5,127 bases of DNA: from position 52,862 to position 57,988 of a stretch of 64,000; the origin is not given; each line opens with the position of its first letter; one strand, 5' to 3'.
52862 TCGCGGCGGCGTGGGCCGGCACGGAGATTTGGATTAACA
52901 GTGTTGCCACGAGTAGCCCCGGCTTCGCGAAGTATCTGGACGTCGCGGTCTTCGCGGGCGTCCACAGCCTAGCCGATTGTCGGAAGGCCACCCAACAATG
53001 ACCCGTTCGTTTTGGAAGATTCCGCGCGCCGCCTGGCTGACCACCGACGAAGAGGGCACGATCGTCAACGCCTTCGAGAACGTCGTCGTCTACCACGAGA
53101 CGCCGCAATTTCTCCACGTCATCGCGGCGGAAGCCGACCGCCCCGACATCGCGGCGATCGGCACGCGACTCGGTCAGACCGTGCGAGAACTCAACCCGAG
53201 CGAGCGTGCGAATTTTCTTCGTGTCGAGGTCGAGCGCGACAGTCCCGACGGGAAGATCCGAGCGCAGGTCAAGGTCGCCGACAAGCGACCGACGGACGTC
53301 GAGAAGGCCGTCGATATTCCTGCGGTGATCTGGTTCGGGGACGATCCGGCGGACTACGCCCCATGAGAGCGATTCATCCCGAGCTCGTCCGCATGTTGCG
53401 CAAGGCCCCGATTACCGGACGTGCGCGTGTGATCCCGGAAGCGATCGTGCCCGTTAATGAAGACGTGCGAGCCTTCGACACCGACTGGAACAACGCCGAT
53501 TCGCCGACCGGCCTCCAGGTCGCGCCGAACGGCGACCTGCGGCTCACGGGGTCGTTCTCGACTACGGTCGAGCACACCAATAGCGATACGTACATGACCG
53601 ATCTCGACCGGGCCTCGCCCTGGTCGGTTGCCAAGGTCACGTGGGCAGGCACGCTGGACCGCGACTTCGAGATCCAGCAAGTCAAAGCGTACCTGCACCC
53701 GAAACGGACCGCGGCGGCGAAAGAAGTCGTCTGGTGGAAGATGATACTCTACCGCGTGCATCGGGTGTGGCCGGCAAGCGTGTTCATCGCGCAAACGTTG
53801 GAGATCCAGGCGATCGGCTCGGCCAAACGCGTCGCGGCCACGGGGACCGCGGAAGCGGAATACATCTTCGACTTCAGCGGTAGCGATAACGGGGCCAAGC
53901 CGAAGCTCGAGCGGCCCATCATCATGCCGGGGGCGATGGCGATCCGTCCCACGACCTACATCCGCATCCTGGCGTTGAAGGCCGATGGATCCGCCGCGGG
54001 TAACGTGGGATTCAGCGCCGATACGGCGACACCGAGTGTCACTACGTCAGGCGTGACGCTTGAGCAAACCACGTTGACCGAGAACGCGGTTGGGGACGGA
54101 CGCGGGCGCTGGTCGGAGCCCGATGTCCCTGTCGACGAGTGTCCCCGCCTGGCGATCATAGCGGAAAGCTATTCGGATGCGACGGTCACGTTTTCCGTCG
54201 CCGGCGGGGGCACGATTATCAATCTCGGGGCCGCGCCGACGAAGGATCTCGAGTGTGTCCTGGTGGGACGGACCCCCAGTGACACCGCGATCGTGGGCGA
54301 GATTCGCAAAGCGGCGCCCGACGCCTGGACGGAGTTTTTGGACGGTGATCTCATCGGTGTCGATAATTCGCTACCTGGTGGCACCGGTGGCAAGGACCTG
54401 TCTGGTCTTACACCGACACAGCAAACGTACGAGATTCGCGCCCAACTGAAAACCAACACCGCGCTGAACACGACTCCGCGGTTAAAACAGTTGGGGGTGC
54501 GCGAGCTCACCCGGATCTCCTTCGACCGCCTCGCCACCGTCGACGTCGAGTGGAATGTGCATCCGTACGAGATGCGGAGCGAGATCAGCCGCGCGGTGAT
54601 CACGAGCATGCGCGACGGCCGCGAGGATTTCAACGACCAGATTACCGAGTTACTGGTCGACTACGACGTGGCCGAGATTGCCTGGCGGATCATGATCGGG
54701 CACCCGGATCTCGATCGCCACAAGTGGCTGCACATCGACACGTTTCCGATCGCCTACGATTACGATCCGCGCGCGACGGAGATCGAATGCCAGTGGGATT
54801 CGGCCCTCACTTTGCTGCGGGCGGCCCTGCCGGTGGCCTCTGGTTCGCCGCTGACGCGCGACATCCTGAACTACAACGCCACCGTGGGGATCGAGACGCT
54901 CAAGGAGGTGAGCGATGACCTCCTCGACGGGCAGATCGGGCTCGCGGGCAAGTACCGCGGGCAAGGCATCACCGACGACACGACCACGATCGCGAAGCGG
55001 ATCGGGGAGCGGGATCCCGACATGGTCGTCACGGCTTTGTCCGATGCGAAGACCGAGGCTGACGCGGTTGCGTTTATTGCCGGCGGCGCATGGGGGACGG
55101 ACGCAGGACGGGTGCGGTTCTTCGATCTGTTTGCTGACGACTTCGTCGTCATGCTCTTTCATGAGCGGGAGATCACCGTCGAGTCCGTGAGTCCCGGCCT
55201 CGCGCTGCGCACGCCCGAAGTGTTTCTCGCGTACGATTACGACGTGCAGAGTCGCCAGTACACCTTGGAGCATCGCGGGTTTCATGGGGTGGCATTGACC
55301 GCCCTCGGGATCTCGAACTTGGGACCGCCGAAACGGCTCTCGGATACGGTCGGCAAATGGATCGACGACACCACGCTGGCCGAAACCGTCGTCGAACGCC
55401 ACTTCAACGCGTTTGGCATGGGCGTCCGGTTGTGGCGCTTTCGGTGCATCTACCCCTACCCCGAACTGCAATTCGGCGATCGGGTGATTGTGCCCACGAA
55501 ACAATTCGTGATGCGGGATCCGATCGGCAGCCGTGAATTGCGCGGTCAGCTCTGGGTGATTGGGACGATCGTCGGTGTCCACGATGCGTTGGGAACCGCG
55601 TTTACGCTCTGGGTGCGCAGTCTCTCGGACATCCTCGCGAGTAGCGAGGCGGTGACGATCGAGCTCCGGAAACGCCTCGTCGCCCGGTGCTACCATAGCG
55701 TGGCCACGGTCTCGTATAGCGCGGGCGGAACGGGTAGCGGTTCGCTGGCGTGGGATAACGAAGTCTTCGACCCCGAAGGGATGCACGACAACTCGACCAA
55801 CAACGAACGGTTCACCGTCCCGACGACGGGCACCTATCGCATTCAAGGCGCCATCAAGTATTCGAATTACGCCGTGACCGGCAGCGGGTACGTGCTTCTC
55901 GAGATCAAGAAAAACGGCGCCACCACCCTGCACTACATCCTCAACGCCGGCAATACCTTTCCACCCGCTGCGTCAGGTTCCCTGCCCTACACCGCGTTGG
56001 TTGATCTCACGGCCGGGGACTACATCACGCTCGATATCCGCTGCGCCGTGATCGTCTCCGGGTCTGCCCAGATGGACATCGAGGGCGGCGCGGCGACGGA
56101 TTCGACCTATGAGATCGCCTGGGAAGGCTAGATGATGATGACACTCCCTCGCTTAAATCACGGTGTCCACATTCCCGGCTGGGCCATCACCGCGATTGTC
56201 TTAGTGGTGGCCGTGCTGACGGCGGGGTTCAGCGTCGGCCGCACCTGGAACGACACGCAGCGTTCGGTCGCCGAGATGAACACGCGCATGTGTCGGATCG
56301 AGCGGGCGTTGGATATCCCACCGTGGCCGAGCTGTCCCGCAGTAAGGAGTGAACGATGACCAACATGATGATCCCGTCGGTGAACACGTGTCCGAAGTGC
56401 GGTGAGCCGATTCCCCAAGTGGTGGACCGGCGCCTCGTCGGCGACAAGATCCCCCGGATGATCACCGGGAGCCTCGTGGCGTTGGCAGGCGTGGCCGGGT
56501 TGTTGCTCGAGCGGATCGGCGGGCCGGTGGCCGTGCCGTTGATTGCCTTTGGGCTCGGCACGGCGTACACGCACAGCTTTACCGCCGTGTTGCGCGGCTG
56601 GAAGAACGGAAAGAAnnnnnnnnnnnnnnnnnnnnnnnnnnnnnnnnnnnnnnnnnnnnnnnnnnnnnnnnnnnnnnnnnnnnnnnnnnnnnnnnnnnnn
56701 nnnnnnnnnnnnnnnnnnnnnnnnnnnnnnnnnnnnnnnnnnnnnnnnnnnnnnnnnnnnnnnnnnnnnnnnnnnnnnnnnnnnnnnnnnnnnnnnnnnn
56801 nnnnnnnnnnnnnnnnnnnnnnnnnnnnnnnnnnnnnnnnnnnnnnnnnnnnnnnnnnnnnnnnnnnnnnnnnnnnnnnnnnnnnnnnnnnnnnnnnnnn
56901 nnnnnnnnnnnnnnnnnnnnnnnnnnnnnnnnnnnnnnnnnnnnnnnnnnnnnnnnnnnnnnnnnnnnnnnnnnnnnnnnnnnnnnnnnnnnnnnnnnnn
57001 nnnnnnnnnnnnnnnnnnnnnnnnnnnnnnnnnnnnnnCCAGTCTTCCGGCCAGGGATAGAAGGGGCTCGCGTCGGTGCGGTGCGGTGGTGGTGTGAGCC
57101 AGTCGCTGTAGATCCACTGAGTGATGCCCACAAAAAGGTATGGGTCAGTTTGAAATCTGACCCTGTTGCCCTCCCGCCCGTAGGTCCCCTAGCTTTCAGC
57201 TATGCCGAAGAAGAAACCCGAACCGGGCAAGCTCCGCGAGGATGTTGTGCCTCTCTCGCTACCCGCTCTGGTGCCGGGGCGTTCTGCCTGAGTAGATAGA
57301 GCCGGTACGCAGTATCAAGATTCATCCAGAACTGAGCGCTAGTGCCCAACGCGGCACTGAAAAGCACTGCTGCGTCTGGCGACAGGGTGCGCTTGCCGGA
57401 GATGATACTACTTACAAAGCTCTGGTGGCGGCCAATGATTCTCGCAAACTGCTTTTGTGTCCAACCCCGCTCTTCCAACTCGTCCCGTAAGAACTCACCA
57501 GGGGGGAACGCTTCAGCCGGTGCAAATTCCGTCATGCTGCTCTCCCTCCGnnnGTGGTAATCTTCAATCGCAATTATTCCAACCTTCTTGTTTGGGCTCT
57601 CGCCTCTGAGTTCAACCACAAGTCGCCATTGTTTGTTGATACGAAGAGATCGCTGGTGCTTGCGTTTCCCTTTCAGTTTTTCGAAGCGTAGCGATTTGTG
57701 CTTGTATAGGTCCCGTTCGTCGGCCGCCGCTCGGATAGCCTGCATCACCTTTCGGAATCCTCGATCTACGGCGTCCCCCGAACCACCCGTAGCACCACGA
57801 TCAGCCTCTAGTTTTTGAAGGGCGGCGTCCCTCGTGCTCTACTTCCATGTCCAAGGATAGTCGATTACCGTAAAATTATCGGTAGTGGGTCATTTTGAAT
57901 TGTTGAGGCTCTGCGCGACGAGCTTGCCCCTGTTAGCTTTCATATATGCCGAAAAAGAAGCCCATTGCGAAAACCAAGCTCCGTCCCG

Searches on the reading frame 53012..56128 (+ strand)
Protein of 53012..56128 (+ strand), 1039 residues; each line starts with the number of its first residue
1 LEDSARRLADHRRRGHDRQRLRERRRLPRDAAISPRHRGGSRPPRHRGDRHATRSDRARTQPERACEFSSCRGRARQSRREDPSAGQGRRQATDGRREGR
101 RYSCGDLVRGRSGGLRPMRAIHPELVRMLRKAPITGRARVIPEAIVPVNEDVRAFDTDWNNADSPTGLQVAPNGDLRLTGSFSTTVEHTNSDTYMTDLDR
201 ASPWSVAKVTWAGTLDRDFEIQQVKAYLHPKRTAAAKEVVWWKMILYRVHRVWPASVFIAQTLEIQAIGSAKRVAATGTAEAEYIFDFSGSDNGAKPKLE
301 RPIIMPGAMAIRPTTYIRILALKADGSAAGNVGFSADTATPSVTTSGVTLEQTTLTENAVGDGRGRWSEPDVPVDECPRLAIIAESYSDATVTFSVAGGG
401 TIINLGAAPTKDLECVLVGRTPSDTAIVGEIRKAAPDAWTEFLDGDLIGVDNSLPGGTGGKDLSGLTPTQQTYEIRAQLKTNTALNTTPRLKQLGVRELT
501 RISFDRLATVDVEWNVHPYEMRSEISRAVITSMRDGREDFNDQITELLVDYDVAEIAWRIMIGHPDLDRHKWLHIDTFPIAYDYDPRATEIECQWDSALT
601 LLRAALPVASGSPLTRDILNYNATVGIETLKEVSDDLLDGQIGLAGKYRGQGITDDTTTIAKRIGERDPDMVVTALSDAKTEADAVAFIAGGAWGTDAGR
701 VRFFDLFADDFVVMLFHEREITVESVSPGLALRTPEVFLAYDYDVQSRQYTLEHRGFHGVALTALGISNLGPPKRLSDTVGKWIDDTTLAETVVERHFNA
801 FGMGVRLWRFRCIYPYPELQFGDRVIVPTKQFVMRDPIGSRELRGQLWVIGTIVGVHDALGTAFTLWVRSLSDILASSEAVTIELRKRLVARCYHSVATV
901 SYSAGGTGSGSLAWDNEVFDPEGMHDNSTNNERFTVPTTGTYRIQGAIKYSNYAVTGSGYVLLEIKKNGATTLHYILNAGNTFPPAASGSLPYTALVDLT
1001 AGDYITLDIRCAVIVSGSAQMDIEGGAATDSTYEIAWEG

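Call 44: search_protein_families(library=pfam, proteins=[window:53012-56128:+], max_evalue=0.001)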
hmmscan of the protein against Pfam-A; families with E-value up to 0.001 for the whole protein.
window:53012-56128:+ (1039 aa): 1 family
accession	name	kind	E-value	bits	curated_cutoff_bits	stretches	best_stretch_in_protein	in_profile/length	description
PF18573.7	BclA_C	-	0.00053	20.3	38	0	927-1011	34-107/128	BclA C-terminal domain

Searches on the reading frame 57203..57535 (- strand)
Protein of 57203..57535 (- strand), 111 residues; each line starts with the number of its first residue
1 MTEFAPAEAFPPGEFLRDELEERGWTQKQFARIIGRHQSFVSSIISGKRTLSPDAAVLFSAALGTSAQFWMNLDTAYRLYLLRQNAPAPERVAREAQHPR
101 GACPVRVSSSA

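Call 7: search_protein_families(library=pfam, proteins=[window:57203-57535:-], max_evalue=0.01)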
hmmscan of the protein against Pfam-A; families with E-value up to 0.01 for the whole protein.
window:57203-57535:- (111 aa): 4 families
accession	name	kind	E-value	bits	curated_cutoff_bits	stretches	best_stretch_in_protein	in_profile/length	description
PF01381.28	HTH_3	-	4.8e-11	43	23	1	16-69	1-54/55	Helix-turn-helix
PF13560.12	HTH_31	-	1.8e-07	31.8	27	1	13-66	3-57/64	Helix-turn-helix domain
PF12844.13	HTH_19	-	6.1e-05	23.3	30.2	1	13-54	1-42/64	Helix-turn-helix domain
PF13744.12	HTH_37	-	0.006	16.8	27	1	15-48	22-55/80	Helix-turn-helix domain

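Call 8: search_protein_families(library=ncbifam, proteins=[window:57203-57535:-], max_evalue=0.01)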
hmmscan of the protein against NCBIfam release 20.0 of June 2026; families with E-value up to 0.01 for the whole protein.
window:57203-57535:- (111 aa): 3 families
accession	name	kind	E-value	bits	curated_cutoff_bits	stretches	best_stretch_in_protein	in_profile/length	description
TIGR02607.1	antidote_HigA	equivalog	1.4e-14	53.7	47.7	1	10-84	5-80/81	HigA family addiction module antitoxin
TIGR03070.1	couple_hipB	subfamily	3.4e-05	23.7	71.65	1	13-52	4-43/58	type II toxin-antitoxin system Y4mF family antitoxin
TIGR04111.1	BcepMu_gp16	hypoth_equivalog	0.0038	17.1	34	1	16-49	5-38/55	phage-associated protein, BcepMu gp16 family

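Call 52: search_protein_families(library=padloc, proteins=[window:57203-57535:-], max_evalue=0.01)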
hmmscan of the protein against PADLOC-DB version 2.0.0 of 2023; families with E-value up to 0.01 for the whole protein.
window:57203-57535:- (111 aa): 10 families
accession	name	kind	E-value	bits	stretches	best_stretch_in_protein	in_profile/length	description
PDLC04757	PDC-M64B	-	3.5e-06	25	1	16-66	34-84/128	-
PDLC04759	PDC-M64B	-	4.7e-06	24.7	1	18-55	33-70/135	-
PDLC03665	Control_protein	-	0.00029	19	1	21-67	19-65/77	control protein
PDLC03953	RmrA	-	0.00046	17.5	1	11-71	5-65/373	-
PDLC04758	PDC-M64B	-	0.0006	18.3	1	20-65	39-84/123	-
PDLC03948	RmrA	-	0.0016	15.4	1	13-72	10-69/397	-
PDLC04775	PDC-M69A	-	0.0019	16.7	1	13-52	9-48/113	-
PDLC04142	capH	-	0.0021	17.1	1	13-94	8-78/103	capH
PDLC04761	PDC-M64C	-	0.0061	15.1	1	16-65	38-87/100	-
PDLC04760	PDC-M64C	-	0.0083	14.5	0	19-64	34-79/93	-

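Call 53: search_protein_families(library=phrogs, proteins=[window:57203-57535:-], max_evalue=0.01)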
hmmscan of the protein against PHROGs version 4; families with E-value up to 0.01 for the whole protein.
window:57203-57535:- (111 aa): 14 families
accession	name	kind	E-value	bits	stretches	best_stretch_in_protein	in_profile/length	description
phrog_1381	-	moron, auxiliary metabolic gene and host takeover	2.1e-17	64.3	1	11-95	12-97/264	plasmid antitoxin with HTH domain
phrog_8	-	transcription regulation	1.5e-09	38.8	1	17-72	165-217/346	transcriptional regulator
phrog_1373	-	transcription regulation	2.4e-09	38.4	1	13-69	65-121/166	transcriptional regulator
phrog_2439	-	transcription regulation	6.4e-08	32.9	1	11-77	7-73/367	transcriptional regulator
phrog_4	-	transcription regulation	2e-07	31.3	1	13-70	138-191/400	transcriptional repressor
phrog_3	-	transcription regulation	3.4e-07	31.4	1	13-68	90-141/430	transcriptional repressor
phrog_6831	-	transcription regulation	1.2e-05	26.1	1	19-49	13-43/68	transcriptional regulator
phrog_4779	-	transcription regulation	1.5e-05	26.5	1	16-48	7-39/98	transcriptional regulator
phrog_2339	-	DNA, RNA and nucleotide metabolism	2.1e-05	25.5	1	16-68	30-83/98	HTH DNA binding protein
phrog_2967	-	transcription regulation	0.0003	21.4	1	15-75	14-74/225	transcriptional regulator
phrog_2328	-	transcription regulation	0.00036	21.3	1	16-67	20-71/128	transcriptional repressor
phrog_4583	-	transcription regulation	0.0008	20.4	1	16-67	15-66/81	transcriptional repressor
phrog_1468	-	transcription regulation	0.0045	17.6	1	19-50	15-46/67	transcriptional repressor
phrog_6223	-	transcription regulation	0.008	17.2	0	21-48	14-41/73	transcriptional repressor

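Call 59: find_homologous_proteins(query=window:57203-57535:-, max_evalue=1e-10)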
Query window:57203-57535:- (111 aa): 126 proteins with E <= 1e-10 among 150 candidates; the best 120 are listed.
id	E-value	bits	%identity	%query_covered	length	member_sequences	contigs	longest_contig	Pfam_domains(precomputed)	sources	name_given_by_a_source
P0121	3.7e-67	241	100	100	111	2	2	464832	PF01381.29,PF13560.13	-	-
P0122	1.3e-35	139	63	95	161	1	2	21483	PF01381.29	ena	-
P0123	8.0e-31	124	71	71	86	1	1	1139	PF12844.14,PF01381.29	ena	-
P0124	3.1e-29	119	57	89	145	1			PF01381.29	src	-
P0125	4.0e-29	119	56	95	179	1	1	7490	PF01381.29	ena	-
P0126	8.4e-29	118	58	95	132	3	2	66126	PF01381.29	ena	-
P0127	9.2e-28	114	58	95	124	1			PF01381.29,PF13560.13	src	-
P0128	2.0e-27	113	58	87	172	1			PF01381.29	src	-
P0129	2.3e-27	113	57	84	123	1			PF01381.29,PF13560.13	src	-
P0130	2.4e-27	113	67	71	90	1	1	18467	PF01381.29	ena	-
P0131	2.5e-27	113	57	86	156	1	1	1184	PF01381.29,PF13560.13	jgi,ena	-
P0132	5.3e-27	112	57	87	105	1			PF01381.29,PF13560.13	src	-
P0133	2.2e-26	110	58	95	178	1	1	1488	PF01381.29,PF13560.13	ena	-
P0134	4.6e-26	109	56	95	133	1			PF01381.29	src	-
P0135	1.2e-25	107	57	79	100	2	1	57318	PF01381.29,PF13560.13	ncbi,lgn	ncbi:MAG TPA: HigA family addiction module antitoxin [Tepidisphaeraceae bacterium]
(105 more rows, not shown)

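Call 60: find_encoding_contigs(protein=P0121, flank=10000, max_places=10)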
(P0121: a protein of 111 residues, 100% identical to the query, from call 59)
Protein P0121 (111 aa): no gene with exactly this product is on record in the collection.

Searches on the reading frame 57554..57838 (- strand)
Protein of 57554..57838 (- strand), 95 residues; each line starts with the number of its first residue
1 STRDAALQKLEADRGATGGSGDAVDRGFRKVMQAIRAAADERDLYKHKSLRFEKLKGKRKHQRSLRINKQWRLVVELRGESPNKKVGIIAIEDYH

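Call 67: search_protein_families(library=padloc, proteins=[window:57554-57838:-], max_evalue=0.01)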
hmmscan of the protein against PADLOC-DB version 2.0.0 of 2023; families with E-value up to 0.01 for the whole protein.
window:57554-57838:- (95 aa): 0 families
